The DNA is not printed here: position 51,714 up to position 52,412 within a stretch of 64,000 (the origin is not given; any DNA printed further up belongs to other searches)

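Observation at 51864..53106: HDOD protein plus Asp-to-Glu pseudo-receiver inserted inside the export-gate operon between fliQ and fliR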

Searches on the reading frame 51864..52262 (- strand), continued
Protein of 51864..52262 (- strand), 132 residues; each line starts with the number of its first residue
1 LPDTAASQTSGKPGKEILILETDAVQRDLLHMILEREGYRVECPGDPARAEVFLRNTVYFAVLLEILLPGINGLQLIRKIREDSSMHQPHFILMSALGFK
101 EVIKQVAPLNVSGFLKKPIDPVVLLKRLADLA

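Call 59: find_homologous_proteins(query=A6, max_evalue=1e-15)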
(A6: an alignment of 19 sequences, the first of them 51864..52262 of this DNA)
Query A6 (19 sequences) (132 aa, profile of the alignment): 218 proteins with E <= 1e-15 among 3870 candidates; the best 120 are listed.
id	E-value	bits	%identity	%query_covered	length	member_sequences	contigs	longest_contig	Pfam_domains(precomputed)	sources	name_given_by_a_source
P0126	2.4e-43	165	36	86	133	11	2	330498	PF00072.31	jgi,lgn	jgi:DNA-binding response OmpR family regulator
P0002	2.2e-42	162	72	95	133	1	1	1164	PF00072.31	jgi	jgi:CheY-like chemotaxis protein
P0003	3.1e-42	161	67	98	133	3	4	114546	PF00072.31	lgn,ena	-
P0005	3.6e-42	161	65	87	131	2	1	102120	PF00072.31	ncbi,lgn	-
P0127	7.2e-42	160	30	86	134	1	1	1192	PF00072.31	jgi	-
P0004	4.6e-41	157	63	86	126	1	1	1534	PF00072.31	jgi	jgi:CheY-like chemotaxis protein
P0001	5.4e-41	157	94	100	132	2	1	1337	PF00072.31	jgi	jgi:DNA-binding response OmpR family regulator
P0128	3.0e-40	155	33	79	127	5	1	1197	PF00072.31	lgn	-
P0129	5.2e-40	154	30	84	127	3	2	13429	PF00072.31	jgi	jgi:DNA-binding response OmpR family regulator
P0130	1.1e-39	153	31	79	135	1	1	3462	PF00072.31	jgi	jgi:CheY-like chemotaxis protein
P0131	1.1e-39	153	31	84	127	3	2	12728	PF00072.31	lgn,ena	-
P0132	1.2e-39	153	34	85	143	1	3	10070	PF00072.31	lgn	-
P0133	1.4e-39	153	33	82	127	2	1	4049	PF00072.31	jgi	jgi:CheY-like chemotaxis protein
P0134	2.4e-39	152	32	79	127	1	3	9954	PF00072.31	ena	-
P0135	2.9e-39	152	32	79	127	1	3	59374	PF00072.31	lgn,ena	-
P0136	3.2e-39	151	37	45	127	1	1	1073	PF00072.31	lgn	-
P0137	5.8e-39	151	35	81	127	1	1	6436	PF00072.31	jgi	jgi:two-component system OmpR family response regulator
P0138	6.3e-39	151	31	82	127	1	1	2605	PF00072.31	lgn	-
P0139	6.6e-39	150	31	79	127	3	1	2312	PF00072.31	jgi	jgi:CheY-like chemotaxis protein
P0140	7.6e-39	150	32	80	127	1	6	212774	PF00072.31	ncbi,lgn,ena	-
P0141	8.0e-39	150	30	82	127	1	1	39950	PF00072.31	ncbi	-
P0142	8.2e-39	150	31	84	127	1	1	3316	PF00072.31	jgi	jgi:CheY-like chemotaxis protein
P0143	8.2e-39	150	31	79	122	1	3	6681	PF00072.31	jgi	jgi:CheY-like chemotaxis protein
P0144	8.3e-39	150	34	79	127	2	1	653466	PF00072.31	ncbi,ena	-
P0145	1.0e-38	150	30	86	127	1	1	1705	PF00072.31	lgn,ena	-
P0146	1.0e-38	150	31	78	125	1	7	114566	PF00072.31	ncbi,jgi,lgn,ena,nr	ncbi:MAG TPA: response regulator [Anaerolineaceae bacterium]|nr:response regulator [Anaerolineaceae 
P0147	1.1e-38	150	33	89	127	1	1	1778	PF00072.31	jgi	jgi:CheY-like chemotaxis protein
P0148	1.3e-38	149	31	81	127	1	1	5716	PF00072.31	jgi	jgi:CheY-like chemotaxis protein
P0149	1.4e-38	149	37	85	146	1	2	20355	PF00072.31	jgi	jgi:DNA-binding response OmpR family regulator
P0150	1.6e-38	149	35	79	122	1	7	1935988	PF00072.31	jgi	jgi:CheY-like chemotaxis protein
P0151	2.2e-38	149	33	79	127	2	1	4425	PF00072.31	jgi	jgi:two-component system, NtrC family, nitrogen regulation response regulator NtrX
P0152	2.8e-38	148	38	85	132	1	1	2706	PF00072.31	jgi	jgi:DNA-binding response OmpR family regulator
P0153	3.0e-38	148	31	80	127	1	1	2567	PF00072.31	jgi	jgi:CheY-like chemotaxis protein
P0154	4.9e-38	148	32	82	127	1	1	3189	PF00072.31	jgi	jgi:CheY-like chemotaxis protein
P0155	8.8e-38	147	31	85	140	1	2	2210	PF00072.31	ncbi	-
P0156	1.1e-37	146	31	85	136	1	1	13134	PF00072.31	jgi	jgi:DNA-binding response OmpR family regulator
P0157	1.3e-37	146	33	79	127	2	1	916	PF00072.31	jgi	jgi:CheY-like chemotaxis protein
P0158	1.4e-37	146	37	39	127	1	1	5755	PF00072.31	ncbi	-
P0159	1.7e-37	146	30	79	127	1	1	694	PF00072.31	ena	-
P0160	2.5e-37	145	32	84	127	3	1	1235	PF00072.31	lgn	-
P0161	2.9e-37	145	33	79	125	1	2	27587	PF00072.31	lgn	-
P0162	4.2e-37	145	30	79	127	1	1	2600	PF00072.31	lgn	-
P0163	5.5e-37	144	31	79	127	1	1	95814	PF00072.31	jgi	-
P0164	6.2e-37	144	28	81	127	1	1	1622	PF00072.31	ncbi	ncbi:MAG TPA: response regulator [Leptolinea sp.]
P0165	7.3e-37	144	30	79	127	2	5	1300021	PF00072.31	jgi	jgi:CheY-like chemotaxis protein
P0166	7.9e-37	144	32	79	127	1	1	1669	PF00072.31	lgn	-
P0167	9.1e-37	144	28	81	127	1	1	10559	PF00072.31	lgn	-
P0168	1.1e-36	143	36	51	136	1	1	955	PF00072.31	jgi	jgi:two-component system response regulator (stage 0 sporulation protein A)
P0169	1.2e-36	143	35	81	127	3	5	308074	PF00072.31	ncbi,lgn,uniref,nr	ncbi:response regulator [Leptolinea tardivitalis]|uniref:Response regulatory domain-containing prote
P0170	1.4e-36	143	36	79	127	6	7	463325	PF00072.31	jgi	-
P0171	1.5e-36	143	34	79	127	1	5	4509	PF00072.31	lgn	-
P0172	2.9e-36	142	32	80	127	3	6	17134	PF00072.31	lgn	-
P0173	3.0e-36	142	37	39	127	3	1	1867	PF00072.31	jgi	jgi:CheY-like chemotaxis protein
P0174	3.4e-36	142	35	85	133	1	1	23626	PF00072.31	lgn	-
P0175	3.6e-36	142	29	84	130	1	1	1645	PF00072.31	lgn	-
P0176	4.4e-36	141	34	79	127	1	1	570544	PF00072.31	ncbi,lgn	-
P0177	4.5e-36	141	34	95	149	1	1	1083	PF00072.31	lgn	-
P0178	5.5e-36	141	30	85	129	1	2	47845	PF00072.31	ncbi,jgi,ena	-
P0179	7.0e-36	141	33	79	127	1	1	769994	PF00072.31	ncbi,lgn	-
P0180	7.7e-36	141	35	52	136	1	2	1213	PF00072.31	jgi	jgi:DNA-binding response OmpR family regulator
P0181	7.8e-36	141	37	86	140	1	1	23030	PF00072.31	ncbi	-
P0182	8.4e-36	140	37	39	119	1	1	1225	PF00072.31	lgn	-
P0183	1.0e-35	140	32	80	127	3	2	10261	PF00072.31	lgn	-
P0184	1.2e-35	140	30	82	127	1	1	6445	PF00072.31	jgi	jgi:CheY-like chemotaxis protein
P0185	2.6e-35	139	37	88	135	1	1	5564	PF00072.31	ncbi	-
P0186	2.7e-35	139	31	80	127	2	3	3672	PF00072.31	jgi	jgi:CheY-like chemotaxis protein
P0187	3.5e-35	138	32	91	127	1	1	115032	PF21332.4,PF00072.31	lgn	-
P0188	3.9e-35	138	29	89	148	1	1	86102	PF00072.31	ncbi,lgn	-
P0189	4.1e-35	138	31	84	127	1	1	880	PF00072.31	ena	-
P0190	7.5e-35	137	33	79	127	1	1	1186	PF00072.31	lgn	-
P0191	8.9e-35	137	31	86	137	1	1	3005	PF00072.31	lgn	-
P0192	1.0e-34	137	30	85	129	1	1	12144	PF00072.31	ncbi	ncbi:MAG: response regulator transcription factor [Anaerolineales bacterium]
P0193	1.1e-34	137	33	79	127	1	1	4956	PF00072.31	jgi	jgi:two-component system, NtrC family, nitrogen regulation response regulator NtrX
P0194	8.4e-34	134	33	80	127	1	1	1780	PF00072.31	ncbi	ncbi:MAG TPA: response regulator [Leptolinea sp.]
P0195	1.3e-33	133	32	80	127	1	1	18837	PF00072.31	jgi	-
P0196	1.8e-33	133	27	81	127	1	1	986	PF00072.31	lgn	-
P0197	2.3e-33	133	29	80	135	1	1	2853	PF00072.31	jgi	jgi:two-component system, CitB family, response regulator CitB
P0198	2.5e-33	132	37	39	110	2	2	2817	PF00072.31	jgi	-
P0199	3.0e-33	132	33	92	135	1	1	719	PF00072.31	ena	-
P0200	3.3e-33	132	33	80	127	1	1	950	PF00072.31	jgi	jgi:DNA-binding response OmpR family regulator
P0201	6.2e-33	131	36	85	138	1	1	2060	PF00072.31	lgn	-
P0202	9.9e-33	130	33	89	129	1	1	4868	PF00072.31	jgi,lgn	-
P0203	4.1e-32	128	33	80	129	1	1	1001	PF00072.31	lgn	-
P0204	4.9e-32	128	38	45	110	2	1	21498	PF00072.31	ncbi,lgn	-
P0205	8.9e-32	127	34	81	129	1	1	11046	PF00072.31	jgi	jgi:CheY-like chemotaxis protein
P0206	1.6e-31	127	31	78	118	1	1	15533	PF00072.31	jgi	jgi:DNA-binding response OmpR family regulator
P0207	2.0e-31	126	32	85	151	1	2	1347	PF00072.31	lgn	-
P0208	2.5e-31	126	33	80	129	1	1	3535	PF00072.31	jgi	jgi:DNA-binding response OmpR family regulator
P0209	1.5e-30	123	32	85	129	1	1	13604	PF00072.31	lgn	-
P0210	2.6e-30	123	32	90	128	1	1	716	PF00072.31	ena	-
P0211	4.6e-28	115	36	45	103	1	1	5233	PF00072.31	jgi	jgi:CheY-like chemotaxis protein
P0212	1.3e-27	114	37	39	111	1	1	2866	PF00072.31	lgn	-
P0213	1.8e-27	113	30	79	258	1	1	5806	PF00072.31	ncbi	-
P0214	4.4e-27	112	30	76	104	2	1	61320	PF00072.31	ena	-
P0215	3.3e-25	106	27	46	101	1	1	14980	PF00072.31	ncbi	-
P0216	3.4e-24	103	27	85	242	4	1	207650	PF21332.4,PF00072.31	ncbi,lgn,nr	ncbi:MAG: response regulator [Nannocystis sp.]|nr:response regulator [Nannocystis sp.]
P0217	3.5e-24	103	44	45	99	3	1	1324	PF00072.31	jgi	-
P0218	1.0e-21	95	27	88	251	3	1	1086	PF13380.13,PF23198.2,PF00072.31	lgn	-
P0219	4.3e-21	93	30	81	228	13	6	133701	PF00486.35,PF00072.31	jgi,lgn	-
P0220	1.6e-20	91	25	61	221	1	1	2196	PF00072.31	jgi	jgi:CheY-like chemotaxis protein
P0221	1.6e-20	91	29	81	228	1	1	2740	PF00486.35,PF00072.31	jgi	jgi:two-component system alkaline phosphatase synthesis response regulator PhoP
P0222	1.7e-20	91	31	80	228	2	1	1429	PF00486.35,PF00072.31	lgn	-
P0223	2.0e-20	91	31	86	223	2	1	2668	PF00486.35,PF00072.31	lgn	-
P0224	2.1e-20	91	26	88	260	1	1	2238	PF00072.31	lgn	-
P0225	2.1e-20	91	28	81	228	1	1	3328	PF00486.35,PF00072.31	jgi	jgi:two-component system alkaline phosphatase synthesis response regulator PhoP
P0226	2.5e-20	90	32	86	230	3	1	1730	PF00486.35,PF00072.31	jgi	jgi:two-component system alkaline phosphatase synthesis response regulator PhoP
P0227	2.5e-20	90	29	81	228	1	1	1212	PF00486.35,PF00072.31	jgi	jgi:two-component system phosphate regulon response regulator PhoB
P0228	3.7e-20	90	29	76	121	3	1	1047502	PF00072.31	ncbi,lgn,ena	-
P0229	7.6e-20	89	28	84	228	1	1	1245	PF00486.35,PF00072.31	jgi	jgi:two-component system phosphate regulon response regulator PhoB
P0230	9.0e-20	89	32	76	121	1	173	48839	PF00072.31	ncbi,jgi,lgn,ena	jgi:DNA-binding response OmpR family regulator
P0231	9.6e-20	88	29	86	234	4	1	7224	PF00486.35,PF00072.31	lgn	-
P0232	1.0e-19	88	28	81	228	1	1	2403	PF00486.35,PF23198.2,PF00072.31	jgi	jgi:two-component system alkaline phosphatase synthesis response regulator PhoP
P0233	1.1e-19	88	30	45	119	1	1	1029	PF00072.31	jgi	jgi:DNA-binding response OmpR family regulator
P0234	1.2e-19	88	28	85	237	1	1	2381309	PF00486.35,PF23198.2,PF00072.31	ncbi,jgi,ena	jgi:two-component system phosphate regulon response regulator PhoB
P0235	1.2e-19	88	32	76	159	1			PF00072.31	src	-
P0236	1.2e-19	88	29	80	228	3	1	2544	PF00486.35,PF00072.31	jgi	-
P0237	1.2e-19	88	35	86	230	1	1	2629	PF00486.35,PF00072.31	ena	-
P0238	1.8e-19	88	35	86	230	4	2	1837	PF00486.35,PF00072.31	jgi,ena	-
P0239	2.2e-19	87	29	86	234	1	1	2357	PF00486.35,PF00072.31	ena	-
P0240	2.3e-19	87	30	86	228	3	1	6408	PF00486.35,PF00072.31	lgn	-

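Call 61: predict_structure(alignment_id=A1)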
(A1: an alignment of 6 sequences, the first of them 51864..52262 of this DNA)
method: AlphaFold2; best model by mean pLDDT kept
length: 132 residues; sequences in the alignment: 6
mean_pLDDT: 80.4   pTM: 0.77
mean pLDDT of the five models: 80.4, 80.1, 79.5, 79.1, 58.3
residues with pLDDT >= 90: 42; 70-90: 66; 50-70: 10; < 50: 14
segments of 3 or more residues with pLDDT < 50: 1-12
pLDDT, mean of each block of 10 residues (from residue 1): 38 75 88 94 80 87 76 79 89 80 77 89 92 84
secondary structure, 60 per line:
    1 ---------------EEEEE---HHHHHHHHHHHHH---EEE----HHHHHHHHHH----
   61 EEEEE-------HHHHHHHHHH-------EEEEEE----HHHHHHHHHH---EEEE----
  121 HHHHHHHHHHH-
elements in order: E16-20 H24-36 E40-42 H47-56 E61-65 H73-82 E90-95 H100-109 E113-116 H121-131

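Call 62: find_encoding_contigs(protein=P0169, flank=10000, max_places=1)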
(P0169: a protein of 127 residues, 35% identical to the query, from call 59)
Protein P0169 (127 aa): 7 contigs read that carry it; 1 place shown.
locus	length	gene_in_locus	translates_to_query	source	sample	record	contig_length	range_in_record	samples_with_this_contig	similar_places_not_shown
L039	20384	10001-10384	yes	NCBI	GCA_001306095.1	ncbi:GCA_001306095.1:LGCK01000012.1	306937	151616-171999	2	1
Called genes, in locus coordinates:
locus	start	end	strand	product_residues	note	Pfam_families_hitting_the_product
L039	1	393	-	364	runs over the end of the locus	PF23414:Beta-prop_EML_2 (faint), PF00400:WD40 (faint), PF25174:Beta-prop_THOC3, PF25175:Beta-prop_WDR5, PF25173:Beta-prop_WDR3_1st (weak), PF24814:WD40_Prp19, PF23381:Beta-prop_IFT122_1st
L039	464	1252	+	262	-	PF00072:Response_reg, PF00486:Trans_reg_C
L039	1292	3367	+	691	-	PF01590:GAF, PF13185:GAF_2, PF13492:GAF_3 (weak), PF08448:PAS_4 (weak), PF00512:HisKA, PF02518:HATPase_c, PF14501:HATPase_c_5 (weak)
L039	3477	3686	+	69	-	PF06289:FlbD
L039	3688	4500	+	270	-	PF01618:MotA_ExbB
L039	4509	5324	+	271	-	PF13677:MotB_plug, PF00691:OmpA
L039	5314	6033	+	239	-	PF03748:FliL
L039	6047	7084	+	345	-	PF02154:FliM, PF01052:FliMN_C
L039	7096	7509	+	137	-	PF28396:SepQ_C (weak), PF01052:FliMN_C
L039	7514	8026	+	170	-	PF04347:FliO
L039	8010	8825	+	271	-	PF00813:FliP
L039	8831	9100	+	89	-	PF01313:Bac_export_3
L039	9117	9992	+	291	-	PF08668:HDOD, PF01966:HD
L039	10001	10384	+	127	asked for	PF00072:Response_reg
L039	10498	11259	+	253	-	PF01311:Bac_export_1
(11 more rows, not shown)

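Call 63: find_encoding_contigs(protein=P0149, flank=5000, max_places=1)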
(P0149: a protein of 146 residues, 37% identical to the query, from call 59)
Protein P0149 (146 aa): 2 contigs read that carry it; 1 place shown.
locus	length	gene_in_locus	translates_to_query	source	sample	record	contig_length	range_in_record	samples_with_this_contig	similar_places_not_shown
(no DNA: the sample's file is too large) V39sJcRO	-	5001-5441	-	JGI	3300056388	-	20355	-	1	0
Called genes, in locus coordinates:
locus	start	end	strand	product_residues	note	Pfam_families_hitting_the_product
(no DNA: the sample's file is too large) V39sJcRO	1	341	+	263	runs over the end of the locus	PF13677:MotB_plug, PF00691:OmpA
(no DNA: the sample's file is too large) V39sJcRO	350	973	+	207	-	PF03748:FliL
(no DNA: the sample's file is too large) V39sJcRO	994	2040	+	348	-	PF02154:FliM, PF01052:FliMN_C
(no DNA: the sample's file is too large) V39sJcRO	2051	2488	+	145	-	PF01052:FliMN_C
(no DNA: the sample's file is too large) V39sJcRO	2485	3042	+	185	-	PF04347:FliO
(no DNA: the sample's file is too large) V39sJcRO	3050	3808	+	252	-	PF00813:FliP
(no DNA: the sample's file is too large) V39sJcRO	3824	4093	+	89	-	PF01313:Bac_export_3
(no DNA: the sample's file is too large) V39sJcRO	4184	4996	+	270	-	PF08668:HDOD, PF01966:HD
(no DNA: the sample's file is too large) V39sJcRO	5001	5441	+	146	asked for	PF00072:Response_reg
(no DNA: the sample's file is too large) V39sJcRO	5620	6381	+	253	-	PF01311:Bac_export_1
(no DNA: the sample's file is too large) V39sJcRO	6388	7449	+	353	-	PF01312:Bac_export_2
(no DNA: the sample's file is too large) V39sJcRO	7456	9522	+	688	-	PF00771:FHIPEP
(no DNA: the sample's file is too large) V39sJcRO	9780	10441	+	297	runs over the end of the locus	PF00448:SRP54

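Call 64: find_encoding_contigs(protein=P0209, flank=5000, max_places=1)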
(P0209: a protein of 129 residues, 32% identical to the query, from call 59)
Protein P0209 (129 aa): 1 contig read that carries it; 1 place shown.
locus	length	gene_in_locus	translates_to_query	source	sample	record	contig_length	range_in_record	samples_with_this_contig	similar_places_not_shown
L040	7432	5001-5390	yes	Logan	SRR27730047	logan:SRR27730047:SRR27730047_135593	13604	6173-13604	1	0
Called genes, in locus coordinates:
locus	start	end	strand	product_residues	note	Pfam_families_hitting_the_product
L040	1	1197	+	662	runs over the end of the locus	PF01926:MMR_HSR1, PF02421:FeoB_N, PF17910:FeoB_Cyto (weak), PF07670:Gate, PF07664:FeoB_C, PF07670:Gate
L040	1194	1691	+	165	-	PF04023:FeoA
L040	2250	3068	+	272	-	PF00072:Response_reg, PF00486:Trans_reg_C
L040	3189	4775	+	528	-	PF01590:GAF, PF13185:GAF_2, PF13492:GAF_3 (weak), PF00989:PAS (faint), PF08448:PAS_4, PF13426:PAS_9 (weak), PF00512:HisKA, PF02518:HATPase_c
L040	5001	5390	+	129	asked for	PF00072:Response_reg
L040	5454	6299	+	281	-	PF04542:Sigma70_r2, PF04539:Sigma70_r3, PF08281:Sigma70_r4_2, PF04545:Sigma70_r4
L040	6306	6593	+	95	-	-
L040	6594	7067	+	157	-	PF05130:FlgN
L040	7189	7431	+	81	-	?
